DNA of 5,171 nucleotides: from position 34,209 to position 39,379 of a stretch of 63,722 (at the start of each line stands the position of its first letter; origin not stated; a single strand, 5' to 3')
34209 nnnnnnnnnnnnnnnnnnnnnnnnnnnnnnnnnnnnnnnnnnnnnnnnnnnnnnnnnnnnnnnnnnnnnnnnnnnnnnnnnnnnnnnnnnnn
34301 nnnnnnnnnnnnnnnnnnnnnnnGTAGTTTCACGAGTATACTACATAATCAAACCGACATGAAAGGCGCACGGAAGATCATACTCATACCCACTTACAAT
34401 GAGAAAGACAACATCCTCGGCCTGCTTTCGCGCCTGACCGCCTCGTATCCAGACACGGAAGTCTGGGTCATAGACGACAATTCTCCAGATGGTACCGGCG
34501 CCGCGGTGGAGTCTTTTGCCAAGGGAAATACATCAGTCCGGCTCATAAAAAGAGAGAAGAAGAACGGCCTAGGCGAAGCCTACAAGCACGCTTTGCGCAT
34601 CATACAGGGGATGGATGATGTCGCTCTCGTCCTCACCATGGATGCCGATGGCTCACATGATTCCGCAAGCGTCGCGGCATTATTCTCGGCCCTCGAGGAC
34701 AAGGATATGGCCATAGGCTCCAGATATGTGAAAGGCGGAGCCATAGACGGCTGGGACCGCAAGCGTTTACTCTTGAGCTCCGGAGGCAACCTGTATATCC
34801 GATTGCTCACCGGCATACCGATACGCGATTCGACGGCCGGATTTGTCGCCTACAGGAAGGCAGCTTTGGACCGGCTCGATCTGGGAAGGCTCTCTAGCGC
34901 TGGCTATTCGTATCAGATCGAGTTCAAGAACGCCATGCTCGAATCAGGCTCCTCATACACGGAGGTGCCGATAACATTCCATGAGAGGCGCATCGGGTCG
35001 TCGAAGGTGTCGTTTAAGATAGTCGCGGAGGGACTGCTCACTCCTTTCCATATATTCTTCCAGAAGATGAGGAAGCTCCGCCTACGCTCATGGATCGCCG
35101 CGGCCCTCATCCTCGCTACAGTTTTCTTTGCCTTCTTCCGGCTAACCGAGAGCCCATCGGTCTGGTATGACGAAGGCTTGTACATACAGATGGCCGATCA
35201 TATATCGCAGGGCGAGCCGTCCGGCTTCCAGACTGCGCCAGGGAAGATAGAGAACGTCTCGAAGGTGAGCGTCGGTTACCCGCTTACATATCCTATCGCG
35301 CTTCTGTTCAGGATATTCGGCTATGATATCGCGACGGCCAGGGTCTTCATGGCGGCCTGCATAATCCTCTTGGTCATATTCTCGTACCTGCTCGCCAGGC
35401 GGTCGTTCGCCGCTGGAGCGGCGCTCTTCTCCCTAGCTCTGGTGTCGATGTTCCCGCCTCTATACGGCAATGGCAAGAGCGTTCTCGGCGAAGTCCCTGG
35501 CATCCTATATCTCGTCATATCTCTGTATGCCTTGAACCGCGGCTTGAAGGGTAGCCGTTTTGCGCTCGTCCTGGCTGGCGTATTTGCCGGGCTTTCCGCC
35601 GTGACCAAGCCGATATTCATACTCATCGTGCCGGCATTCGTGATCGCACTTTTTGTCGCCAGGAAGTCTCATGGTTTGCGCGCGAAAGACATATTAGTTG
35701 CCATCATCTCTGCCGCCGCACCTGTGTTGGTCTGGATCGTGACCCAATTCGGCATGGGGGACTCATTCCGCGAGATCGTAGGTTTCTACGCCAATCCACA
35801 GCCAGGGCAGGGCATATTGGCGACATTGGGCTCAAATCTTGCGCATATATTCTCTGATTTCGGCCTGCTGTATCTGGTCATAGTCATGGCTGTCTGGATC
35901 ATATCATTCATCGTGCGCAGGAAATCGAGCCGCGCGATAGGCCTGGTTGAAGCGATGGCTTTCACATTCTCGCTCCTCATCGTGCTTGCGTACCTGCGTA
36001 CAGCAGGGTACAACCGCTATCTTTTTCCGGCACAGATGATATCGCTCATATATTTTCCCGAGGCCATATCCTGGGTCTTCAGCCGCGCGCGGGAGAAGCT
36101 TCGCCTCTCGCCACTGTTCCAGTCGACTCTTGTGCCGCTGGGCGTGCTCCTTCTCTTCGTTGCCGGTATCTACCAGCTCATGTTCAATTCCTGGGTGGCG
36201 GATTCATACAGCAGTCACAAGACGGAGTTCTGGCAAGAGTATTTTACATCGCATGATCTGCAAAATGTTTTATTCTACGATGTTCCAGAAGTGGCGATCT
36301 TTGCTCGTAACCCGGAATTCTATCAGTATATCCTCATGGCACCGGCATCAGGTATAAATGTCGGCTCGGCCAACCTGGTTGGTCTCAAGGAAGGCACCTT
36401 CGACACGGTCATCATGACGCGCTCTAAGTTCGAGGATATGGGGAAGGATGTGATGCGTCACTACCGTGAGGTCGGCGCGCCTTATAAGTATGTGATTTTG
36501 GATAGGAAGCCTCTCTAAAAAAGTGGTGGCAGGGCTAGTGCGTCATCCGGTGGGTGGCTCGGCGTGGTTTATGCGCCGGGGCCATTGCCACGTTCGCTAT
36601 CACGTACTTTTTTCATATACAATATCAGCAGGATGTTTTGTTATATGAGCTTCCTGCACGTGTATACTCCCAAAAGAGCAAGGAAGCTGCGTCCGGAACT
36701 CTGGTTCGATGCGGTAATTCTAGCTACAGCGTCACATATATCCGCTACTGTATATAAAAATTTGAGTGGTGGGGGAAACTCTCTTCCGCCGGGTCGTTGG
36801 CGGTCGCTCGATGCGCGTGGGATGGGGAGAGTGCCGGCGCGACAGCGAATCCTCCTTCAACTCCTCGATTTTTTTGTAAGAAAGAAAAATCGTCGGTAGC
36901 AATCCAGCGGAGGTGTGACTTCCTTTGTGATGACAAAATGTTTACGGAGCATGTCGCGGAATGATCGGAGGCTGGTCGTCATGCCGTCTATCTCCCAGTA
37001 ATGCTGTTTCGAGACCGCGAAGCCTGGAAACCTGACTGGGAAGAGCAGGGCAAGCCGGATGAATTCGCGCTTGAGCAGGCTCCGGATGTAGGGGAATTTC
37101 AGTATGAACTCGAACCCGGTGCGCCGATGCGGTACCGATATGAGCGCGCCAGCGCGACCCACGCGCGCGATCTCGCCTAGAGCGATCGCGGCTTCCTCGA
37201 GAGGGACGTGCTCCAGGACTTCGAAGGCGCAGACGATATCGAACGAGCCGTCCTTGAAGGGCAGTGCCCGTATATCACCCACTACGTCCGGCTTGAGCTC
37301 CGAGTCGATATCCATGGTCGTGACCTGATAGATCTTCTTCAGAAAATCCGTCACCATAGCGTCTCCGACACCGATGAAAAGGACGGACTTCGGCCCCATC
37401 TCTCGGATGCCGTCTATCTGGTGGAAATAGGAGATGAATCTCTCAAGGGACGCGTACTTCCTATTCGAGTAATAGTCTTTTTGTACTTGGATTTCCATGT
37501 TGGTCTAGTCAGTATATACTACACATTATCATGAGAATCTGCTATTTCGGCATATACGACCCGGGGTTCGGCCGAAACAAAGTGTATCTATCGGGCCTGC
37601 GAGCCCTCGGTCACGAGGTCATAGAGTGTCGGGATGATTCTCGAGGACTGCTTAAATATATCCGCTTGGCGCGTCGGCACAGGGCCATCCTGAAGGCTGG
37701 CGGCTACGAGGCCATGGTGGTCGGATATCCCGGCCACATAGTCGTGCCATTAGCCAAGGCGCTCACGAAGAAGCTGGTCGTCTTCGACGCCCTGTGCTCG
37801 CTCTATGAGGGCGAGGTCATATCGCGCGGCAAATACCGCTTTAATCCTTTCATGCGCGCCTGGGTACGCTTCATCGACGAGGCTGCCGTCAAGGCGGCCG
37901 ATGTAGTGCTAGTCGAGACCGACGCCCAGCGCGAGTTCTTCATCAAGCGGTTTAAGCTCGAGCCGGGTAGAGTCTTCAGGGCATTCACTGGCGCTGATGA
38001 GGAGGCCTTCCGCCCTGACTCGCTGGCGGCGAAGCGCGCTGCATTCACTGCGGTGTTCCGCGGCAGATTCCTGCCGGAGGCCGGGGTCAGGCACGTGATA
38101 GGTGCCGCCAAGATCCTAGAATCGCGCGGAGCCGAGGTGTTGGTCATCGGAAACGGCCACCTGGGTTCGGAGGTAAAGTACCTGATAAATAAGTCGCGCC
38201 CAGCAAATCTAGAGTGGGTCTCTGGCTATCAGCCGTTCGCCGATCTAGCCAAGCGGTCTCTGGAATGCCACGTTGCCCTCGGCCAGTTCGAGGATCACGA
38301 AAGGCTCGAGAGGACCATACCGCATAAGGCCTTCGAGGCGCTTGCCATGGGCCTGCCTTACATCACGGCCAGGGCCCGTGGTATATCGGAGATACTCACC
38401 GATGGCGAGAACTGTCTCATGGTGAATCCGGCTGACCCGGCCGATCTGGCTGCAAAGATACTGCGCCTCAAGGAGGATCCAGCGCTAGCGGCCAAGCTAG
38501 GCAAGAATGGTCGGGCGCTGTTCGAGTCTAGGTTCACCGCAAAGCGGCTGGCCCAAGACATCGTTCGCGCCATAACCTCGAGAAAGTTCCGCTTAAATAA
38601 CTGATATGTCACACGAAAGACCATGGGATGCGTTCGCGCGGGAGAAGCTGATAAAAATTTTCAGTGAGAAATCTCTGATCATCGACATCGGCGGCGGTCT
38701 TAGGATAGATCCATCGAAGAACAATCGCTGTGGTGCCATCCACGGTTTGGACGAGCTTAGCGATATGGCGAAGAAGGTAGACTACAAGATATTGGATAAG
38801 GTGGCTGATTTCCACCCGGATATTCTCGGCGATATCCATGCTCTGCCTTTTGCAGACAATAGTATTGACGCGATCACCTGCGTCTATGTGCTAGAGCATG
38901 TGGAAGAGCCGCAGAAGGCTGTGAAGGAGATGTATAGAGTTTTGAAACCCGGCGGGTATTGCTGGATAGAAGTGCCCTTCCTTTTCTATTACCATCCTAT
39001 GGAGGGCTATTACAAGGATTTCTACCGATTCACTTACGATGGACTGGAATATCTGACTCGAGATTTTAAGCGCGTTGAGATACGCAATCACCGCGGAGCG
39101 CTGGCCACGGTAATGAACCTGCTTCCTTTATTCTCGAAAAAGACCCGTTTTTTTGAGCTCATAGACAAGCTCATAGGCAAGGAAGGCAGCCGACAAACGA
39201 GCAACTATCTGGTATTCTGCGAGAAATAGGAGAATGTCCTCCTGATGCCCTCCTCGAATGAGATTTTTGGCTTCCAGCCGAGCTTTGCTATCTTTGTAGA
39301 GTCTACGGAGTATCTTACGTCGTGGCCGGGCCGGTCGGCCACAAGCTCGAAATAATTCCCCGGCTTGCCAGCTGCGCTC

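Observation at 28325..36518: Three fusions of polyprenyl-phosphate-sugar synthase-type GT2 domains to large polytopic (GT-C-like) domains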

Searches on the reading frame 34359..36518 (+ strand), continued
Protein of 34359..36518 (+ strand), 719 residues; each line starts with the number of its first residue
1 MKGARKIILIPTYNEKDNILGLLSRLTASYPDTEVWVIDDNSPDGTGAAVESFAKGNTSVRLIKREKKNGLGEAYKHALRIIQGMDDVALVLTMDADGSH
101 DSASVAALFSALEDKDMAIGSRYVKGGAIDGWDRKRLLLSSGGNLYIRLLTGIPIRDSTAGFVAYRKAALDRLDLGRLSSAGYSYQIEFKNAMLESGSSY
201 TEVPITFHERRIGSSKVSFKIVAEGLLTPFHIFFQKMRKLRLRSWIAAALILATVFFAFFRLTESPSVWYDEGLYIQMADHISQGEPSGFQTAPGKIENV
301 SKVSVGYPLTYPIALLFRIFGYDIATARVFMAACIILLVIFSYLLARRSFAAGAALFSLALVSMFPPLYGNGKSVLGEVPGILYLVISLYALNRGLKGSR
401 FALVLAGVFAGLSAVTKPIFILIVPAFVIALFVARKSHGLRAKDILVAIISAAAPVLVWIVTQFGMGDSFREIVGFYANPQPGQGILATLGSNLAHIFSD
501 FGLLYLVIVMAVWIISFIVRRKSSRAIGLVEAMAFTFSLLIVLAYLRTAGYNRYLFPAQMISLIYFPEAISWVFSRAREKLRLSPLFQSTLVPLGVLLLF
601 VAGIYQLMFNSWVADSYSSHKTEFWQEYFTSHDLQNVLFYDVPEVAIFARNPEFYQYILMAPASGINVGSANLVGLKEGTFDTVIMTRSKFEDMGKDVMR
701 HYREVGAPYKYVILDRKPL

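Call 80: find_encoding_contigs(protein=P0004, flank=10000, max_places=2)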
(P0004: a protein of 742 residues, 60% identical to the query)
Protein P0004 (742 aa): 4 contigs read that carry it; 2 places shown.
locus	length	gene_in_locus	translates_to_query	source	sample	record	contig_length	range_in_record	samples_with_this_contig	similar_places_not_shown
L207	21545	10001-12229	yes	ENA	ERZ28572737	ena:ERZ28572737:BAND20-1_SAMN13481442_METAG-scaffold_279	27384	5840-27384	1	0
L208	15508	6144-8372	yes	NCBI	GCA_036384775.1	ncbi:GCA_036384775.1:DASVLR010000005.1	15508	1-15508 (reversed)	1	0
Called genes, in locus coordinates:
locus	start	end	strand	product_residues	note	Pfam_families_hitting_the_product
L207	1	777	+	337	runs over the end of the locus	PF13439:Glyco_transf_4, PF20706:GT4-conflict, PF00982:Glyco_transf_20 (faint), PF00534:Glycos_transf_1, PF13692:Glyco_trans_1_4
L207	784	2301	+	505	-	PF13439:Glyco_transf_4, PF13579:Glyco_trans_4_4, PF20706:GT4-conflict, PF00534:Glycos_transf_1, PF13692:Glyco_trans_1_4, PF13524:Glyco_trans_1_2, PF04138:GtrA_DPMS_TM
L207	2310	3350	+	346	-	PF00534:Glycos_transf_1, PF13692:Glyco_trans_1_4, PF13524:Glyco_trans_1_2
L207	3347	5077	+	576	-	-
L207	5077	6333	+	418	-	PF00535:Glycos_transf_2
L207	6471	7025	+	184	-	-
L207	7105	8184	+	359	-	PF13231:PMT_2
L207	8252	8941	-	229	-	PF04307:YdjM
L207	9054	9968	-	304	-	PF01135:PCMT (weak), PF02475:TRM5-TYW2_MTfase (weak), PF05050:Methyltransf_21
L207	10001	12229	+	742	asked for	PF00535:Glycos_transf_2, PF13641:Glyco_tranf_2_3 (weak), PF13231:PMT_2 (weak)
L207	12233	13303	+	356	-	PF00534:Glycos_transf_1, PF13692:Glyco_trans_1_4, PF13524:Glyco_trans_1_2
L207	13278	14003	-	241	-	PF05148:Methyltransf_8, PF01209:Ubie_methyltran, PF07021:MetW, PF13489:Methyltransf_23, PF13847:Methyltransf_31, PF08241:Methyltransf_11, PF08242:Methyltransf_12, PF13649:Methyltransf_25, +1 more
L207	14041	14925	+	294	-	PF05050:Methyltransf_21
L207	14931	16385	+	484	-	PF13231:PMT_2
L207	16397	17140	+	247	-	PF00535:Glycos_transf_2, PF13641:Glyco_tranf_2_3 (weak)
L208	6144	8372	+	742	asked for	PF00535:Glycos_transf_2, PF13641:Glyco_tranf_2_3 (weak), PF13231:PMT_2 (weak)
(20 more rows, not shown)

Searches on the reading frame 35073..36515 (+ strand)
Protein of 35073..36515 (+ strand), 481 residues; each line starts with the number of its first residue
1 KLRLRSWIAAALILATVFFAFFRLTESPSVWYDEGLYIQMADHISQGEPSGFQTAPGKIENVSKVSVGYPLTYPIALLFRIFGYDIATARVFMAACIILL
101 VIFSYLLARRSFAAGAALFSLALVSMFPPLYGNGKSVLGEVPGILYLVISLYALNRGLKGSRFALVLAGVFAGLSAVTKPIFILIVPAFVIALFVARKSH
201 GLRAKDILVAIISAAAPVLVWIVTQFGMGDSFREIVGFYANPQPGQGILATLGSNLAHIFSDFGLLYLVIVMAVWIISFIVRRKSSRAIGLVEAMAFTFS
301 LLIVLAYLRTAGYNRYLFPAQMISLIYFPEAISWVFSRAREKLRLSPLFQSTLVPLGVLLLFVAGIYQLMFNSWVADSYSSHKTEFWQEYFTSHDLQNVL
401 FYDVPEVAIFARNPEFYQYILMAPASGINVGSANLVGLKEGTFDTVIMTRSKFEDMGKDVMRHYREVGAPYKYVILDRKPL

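Call 50: search_solved_structures(query=A6, max_evalue=10)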
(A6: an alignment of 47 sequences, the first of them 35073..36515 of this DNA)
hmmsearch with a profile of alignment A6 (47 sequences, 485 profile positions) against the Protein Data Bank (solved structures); distinct sequences matched with E-value up to 10: 0.

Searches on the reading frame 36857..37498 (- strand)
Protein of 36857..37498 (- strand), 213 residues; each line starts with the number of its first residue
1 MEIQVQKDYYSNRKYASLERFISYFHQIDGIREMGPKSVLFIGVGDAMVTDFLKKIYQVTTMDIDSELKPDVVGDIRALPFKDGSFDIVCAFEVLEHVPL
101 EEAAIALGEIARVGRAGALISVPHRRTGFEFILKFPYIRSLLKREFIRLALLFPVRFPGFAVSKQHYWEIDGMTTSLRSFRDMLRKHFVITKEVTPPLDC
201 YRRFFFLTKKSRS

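Call 28: search_protein_families(library=pfam, proteins=[window:36857-37498:-], max_evalue=0.001)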
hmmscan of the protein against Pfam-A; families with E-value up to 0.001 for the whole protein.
window:36857-37498:- (213 aa): 5 families
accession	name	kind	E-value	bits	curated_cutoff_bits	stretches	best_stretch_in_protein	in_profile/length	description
PF08241.18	Methyltransf_11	-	1.9e-12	48.1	21.2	1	42-120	3-93/95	Methyltransferase domain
PF13649.12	Methyltransf_25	-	1.7e-08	35.5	27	1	72-115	51-94/97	Methyltransferase domain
PF05148.21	Methyltransf_8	-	2.1e-05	25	27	1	35-130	72-164/219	Hypothetical methyltransferase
PF13489.12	Methyltransf_23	-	0.00021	21.5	27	1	36-107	23-101/164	Methyltransferase domain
PF13847.12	Methyltransf_31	-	0.00054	20.1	27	1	73-122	60-109/145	Methyltransferase domain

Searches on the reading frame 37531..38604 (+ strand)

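Call 28: search_protein_families(library=pfam, proteins=[window:37531-38604:+], max_evalue=0.001)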
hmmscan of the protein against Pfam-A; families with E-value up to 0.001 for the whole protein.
window:37531-38604:+ (357 aa): 4 families
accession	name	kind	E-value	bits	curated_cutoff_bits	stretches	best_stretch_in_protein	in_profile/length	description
PF00534.26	Glycos_transf_1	-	2.1e-17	63.6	26.4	1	171-328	15-170/172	Glycosyl transferases group 1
PF13692.12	Glyco_trans_1_4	-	1.4e-15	58.2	27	1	173-316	3-142/142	Glycosyl transferases group 1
PF13524.12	Glyco_trans_1_2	-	1.1e-12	48.6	25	1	241-345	42-143/144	Glycosyl transferase-like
PF13439.12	Glyco_transf_4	-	0.00057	20.4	28.5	0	38-157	52-168/170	Glycosyltransferase Family 4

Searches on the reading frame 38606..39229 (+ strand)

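Call 28: search_protein_families(library=pfam, proteins=[window:38606-39229:+], max_evalue=0.001)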
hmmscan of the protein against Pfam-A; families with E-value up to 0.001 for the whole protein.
window:38606-39229:+ (207 aa): 7 families
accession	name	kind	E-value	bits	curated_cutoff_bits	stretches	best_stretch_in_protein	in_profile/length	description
PF08241.18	Methyltransf_11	-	1.4e-18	67.8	21.2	1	40-121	16-95/95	Methyltransferase domain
PF13649.12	Methyltransf_25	-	2.6e-12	47.7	27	1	43-117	22-97/97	Methyltransferase domain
PF13489.12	Methyltransf_23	-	9.2e-11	42.2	27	1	19-132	20-127/164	Methyltransferase domain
PF13847.12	Methyltransf_31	-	8.8e-10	38.9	27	1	74-122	60-110/145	Methyltransferase domain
PF01209.24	Ubie_methyltran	-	1.1e-09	38.4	20.1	1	41-120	71-150/233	ubiE/COQ5 methyltransferase family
PF08242.18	Methyltransf_12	-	4.7e-09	37.3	30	1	39-118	17-97/98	Methyltransferase domain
PF05148.21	Methyltransf_8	-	7.2e-06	26.5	27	1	61-121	97-156/219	Hypothetical methyltransferase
